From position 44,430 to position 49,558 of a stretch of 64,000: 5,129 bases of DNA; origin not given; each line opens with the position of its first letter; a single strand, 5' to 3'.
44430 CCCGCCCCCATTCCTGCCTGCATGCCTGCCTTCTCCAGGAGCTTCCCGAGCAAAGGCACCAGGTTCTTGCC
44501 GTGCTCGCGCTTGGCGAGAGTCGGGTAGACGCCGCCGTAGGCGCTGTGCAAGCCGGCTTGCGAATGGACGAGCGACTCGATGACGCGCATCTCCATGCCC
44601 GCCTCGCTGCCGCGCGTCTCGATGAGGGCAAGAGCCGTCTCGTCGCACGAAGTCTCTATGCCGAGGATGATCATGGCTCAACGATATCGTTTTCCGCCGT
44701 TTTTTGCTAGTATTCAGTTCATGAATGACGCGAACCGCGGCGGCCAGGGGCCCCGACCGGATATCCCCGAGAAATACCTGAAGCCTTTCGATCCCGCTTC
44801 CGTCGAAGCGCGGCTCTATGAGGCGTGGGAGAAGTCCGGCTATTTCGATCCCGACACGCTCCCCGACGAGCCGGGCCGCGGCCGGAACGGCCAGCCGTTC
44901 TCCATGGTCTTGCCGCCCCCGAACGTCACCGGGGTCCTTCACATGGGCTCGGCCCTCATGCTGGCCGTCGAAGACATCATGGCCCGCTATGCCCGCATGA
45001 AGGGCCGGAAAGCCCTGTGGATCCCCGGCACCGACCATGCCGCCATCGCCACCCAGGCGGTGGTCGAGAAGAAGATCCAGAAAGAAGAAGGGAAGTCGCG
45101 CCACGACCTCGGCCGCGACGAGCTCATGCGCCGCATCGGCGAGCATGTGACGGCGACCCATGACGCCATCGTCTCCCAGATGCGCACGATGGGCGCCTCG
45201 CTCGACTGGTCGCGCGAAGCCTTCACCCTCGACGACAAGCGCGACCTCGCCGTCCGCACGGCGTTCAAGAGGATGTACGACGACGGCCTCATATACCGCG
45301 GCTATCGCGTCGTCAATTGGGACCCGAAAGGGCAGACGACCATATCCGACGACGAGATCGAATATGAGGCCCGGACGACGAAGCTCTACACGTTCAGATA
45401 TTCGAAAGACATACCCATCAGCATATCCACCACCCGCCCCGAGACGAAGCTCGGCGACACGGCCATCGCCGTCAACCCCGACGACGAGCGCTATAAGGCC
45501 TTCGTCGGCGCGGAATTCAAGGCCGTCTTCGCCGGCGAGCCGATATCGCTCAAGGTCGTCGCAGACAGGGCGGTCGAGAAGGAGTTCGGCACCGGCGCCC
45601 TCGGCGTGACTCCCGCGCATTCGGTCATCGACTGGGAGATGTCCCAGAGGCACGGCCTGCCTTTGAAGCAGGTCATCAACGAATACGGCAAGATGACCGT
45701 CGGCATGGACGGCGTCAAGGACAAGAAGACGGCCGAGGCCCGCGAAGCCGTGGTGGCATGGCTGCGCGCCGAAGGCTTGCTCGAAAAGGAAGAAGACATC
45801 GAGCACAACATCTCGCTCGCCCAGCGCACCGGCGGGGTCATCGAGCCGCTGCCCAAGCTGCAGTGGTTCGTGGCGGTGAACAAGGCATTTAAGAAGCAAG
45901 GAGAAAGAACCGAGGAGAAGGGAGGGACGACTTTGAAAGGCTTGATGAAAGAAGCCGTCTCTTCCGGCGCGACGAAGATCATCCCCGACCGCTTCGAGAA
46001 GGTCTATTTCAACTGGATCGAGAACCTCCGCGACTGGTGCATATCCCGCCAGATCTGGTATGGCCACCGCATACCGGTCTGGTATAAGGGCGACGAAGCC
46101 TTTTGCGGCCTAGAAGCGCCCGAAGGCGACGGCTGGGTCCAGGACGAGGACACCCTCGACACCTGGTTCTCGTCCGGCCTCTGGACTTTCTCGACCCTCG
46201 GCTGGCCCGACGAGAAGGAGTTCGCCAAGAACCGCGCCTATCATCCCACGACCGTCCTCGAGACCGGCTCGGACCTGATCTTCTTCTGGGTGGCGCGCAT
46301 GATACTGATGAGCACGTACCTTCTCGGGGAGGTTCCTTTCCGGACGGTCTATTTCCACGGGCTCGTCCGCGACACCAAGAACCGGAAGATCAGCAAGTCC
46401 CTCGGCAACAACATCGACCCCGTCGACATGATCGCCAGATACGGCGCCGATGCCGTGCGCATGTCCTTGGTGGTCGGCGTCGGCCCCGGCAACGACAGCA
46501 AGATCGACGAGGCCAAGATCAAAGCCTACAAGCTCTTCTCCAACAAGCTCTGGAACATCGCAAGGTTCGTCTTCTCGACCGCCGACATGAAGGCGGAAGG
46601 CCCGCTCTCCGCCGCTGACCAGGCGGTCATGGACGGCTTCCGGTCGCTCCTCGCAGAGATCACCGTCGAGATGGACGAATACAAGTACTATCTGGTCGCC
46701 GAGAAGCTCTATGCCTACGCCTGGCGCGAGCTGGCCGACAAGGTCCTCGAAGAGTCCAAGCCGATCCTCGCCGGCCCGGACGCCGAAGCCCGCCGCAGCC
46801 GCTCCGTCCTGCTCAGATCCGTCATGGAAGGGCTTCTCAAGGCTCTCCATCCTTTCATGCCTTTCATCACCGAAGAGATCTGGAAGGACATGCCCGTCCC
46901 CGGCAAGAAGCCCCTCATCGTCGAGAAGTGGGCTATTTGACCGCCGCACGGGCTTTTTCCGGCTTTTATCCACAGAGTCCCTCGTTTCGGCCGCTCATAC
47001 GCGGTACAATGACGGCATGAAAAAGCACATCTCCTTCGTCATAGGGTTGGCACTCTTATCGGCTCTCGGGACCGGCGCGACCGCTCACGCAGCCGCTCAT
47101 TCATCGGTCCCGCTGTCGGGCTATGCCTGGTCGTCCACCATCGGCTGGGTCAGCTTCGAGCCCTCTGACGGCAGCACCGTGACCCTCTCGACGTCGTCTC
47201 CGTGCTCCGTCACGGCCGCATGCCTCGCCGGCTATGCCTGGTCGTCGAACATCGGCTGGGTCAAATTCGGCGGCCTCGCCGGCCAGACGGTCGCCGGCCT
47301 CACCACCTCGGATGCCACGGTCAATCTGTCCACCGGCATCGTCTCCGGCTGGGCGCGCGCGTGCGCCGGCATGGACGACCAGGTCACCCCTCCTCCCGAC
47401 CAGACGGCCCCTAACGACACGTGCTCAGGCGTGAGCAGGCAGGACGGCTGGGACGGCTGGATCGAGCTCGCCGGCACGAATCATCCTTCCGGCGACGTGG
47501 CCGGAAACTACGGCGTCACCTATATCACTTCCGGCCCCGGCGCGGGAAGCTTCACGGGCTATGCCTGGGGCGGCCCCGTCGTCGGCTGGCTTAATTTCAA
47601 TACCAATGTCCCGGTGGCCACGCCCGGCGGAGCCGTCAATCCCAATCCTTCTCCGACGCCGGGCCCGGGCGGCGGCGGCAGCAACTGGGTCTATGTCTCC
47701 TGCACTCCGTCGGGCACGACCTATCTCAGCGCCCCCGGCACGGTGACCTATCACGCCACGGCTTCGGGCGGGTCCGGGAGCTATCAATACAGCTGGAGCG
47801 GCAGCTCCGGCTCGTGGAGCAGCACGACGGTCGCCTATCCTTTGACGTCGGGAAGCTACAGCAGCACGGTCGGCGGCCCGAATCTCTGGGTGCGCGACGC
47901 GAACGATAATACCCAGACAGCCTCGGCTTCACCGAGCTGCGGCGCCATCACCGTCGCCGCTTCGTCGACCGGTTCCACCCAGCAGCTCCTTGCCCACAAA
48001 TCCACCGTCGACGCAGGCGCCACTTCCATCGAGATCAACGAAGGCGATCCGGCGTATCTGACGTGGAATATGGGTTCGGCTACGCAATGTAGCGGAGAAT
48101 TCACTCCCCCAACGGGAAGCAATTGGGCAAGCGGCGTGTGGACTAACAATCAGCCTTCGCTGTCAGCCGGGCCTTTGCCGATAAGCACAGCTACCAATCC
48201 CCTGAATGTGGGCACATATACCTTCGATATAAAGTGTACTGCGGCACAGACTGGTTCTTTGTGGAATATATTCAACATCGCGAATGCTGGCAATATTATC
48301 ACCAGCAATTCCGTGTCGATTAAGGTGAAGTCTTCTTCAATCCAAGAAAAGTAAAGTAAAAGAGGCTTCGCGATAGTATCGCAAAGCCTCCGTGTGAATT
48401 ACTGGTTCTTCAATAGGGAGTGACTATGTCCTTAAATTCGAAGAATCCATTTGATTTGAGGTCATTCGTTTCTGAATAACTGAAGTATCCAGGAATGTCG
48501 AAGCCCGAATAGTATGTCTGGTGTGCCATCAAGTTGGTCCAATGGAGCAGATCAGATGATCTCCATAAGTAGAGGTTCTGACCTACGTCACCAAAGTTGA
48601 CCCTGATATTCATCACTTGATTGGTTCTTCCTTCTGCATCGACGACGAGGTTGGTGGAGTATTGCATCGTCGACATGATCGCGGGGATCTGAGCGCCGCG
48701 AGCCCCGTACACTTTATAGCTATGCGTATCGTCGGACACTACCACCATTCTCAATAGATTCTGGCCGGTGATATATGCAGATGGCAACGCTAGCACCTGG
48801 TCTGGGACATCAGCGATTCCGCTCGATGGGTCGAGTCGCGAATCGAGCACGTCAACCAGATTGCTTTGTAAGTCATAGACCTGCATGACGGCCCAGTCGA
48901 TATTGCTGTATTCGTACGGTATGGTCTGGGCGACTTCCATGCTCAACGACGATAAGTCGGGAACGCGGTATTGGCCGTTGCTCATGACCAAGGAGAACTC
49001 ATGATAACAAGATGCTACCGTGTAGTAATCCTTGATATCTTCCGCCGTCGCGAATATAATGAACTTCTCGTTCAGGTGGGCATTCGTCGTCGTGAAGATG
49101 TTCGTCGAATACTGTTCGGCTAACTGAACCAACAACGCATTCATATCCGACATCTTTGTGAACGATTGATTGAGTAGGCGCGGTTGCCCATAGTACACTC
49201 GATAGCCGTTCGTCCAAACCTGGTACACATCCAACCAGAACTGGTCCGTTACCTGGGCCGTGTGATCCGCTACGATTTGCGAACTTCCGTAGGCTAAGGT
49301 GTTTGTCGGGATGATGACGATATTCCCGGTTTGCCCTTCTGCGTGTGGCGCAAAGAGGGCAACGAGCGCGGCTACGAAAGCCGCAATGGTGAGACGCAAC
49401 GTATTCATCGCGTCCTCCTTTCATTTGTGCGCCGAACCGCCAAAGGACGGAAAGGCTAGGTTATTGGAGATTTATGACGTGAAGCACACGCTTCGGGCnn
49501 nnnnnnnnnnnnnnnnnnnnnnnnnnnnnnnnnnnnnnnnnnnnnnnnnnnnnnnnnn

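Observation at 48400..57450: Lower-GC accessory cluster: secreted protein, PfkB kinase, BtpA/SgcQ, nucleotidyltransferase, M20 peptidase, GCS2-type ligase, ABC exporter, M16 peptidase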

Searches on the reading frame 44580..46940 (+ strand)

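Call 78: search_protein_families(library=pfam, proteins=[window:44580-46940:+], max_evalue=0.001)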
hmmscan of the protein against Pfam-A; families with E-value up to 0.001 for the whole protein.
window:44580-46940:+ (786 aa): 5 families
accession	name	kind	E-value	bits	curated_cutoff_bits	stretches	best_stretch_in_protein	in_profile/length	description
PF00133.28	tRNA-synt_1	-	2.6e-119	399.1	22.7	2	79-506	2-251/414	tRNA synthetases class I (I, L, M and V)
PF08264.19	Anticodon_1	-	8.3e-20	71.6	25.1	1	680-784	1-104/148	Anticodon-binding domain of tRNA ligase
PF09334.17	tRNA-synt_1g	-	2.1e-15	56.8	20.1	1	115-261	9-136/391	tRNA synthetases class I (M)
PF13603.12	tRNA-synt_1_2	-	3.3e-05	23.9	25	1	328-371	102-145/185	Leucyl-tRNA synthetase, editing domain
PF01406.26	tRNA-synt_1e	-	9.3e-05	22.4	27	0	561-631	212-281/301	tRNA synthetases class I (C) catalytic domain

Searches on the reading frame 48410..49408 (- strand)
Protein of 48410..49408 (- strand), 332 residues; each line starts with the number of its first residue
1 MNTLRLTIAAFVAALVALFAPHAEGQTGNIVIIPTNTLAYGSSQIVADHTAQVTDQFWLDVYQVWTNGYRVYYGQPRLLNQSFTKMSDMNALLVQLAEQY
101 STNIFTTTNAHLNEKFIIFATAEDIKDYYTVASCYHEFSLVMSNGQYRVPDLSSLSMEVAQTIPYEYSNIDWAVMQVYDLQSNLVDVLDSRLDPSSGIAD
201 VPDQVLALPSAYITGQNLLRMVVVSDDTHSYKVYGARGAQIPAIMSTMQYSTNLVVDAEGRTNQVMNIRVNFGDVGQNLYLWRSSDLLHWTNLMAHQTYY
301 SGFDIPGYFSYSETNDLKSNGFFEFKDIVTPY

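Call 3: search_protein_families(library=pfam, proteins=[window:48410-49408:-], max_evalue=0.01)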
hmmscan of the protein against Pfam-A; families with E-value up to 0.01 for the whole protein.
window:48410-49408:- (332 aa): 0 families

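Call 4: search_protein_families(library=ncbifam, proteins=[window:48410-49408:-], max_evalue=0.01)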
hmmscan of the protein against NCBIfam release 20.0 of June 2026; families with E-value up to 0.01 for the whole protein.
window:48410-49408:- (332 aa): 0 families

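Call 44: search_protein_families(library=pfam, proteins=[window:48410-49408:-], max_evalue=0.01)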
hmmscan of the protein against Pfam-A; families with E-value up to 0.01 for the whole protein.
window:48410-49408:- (332 aa): 0 families

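Call 69: search_protein_families(library=padloc, proteins=[window:48410-49408:-], max_evalue=0.001)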
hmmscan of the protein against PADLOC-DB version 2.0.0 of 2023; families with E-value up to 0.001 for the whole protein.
window:48410-49408:- (332 aa): 0 families
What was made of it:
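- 48410..49408 (-): Secreted or exported protein of 332 aa with no known family. It is divergently transcribed from the enzyme block and is part of the low-GC patch. Nothing ties it to the enzymes. No Pfam, NCBIfam or PADLOC hit (calls 3, 4, 44, 69).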
